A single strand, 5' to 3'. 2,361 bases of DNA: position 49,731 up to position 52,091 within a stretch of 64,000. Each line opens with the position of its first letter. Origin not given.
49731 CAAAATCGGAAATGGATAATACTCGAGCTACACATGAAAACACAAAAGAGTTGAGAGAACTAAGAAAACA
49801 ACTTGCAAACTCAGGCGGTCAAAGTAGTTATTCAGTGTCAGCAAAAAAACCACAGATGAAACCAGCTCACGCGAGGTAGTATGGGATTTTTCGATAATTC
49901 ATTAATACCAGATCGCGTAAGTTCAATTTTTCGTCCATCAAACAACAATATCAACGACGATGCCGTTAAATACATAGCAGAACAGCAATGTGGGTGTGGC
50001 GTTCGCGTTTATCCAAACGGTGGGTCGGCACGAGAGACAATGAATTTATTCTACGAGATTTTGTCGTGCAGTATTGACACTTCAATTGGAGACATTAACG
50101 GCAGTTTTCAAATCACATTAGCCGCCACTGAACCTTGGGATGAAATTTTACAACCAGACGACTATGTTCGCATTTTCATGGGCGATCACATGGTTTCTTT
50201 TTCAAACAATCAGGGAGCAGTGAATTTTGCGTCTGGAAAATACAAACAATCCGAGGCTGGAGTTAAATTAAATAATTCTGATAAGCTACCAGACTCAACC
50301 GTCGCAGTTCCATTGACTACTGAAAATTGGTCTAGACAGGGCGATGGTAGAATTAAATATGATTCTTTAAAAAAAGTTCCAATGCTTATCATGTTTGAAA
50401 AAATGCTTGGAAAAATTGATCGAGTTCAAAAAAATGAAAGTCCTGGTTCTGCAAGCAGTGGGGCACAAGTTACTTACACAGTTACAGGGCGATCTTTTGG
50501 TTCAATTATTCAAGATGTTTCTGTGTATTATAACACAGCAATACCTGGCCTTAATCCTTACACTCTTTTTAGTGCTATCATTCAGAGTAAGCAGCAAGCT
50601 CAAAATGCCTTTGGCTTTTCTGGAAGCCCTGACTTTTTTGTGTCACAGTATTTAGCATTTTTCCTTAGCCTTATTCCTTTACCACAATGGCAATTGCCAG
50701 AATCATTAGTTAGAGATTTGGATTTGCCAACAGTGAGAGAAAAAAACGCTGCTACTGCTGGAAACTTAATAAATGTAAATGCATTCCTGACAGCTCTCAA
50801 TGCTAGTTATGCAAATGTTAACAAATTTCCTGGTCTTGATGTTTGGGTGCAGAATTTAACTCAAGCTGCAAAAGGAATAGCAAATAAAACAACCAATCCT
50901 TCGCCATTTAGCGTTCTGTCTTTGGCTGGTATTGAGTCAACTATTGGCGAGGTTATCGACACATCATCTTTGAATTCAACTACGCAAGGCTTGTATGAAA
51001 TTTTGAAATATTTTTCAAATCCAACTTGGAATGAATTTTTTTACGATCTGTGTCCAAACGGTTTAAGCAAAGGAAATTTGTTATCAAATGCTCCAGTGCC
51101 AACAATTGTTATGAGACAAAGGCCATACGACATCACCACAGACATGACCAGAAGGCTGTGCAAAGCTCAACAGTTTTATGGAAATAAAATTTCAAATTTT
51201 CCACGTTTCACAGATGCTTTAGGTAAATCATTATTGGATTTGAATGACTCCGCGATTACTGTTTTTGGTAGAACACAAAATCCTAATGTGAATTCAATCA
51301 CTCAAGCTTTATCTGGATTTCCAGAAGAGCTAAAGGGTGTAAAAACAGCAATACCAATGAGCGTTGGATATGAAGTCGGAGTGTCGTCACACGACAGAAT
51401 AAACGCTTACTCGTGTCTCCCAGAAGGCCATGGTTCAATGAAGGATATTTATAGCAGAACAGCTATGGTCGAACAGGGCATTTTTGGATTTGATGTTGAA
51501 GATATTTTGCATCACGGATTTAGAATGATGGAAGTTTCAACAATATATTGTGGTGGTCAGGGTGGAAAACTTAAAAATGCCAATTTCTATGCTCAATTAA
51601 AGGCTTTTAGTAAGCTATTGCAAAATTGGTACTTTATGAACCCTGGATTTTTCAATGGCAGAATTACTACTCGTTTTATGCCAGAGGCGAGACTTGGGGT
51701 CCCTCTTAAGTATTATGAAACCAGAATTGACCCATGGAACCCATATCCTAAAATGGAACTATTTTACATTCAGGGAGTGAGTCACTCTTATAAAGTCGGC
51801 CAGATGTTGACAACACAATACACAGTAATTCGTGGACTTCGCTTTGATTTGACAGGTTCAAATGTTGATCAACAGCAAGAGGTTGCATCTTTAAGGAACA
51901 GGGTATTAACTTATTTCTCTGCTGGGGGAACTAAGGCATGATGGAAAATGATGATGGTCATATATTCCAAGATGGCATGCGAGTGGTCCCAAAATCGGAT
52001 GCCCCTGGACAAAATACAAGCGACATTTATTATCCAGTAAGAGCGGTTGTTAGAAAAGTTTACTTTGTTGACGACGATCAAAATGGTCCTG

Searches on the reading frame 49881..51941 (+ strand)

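Call 81: search_protein_families(library=phrogs, proteins=[window:49881-51941:+], max_evalue=0.0001)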
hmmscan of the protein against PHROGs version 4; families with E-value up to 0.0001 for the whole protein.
window:49881-51941:+ (686 aa): 1 family
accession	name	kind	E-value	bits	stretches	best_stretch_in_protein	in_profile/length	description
phrog_1015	-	tail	8.8e-20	71.9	2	570-654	505-583/795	tail protein with lysin activity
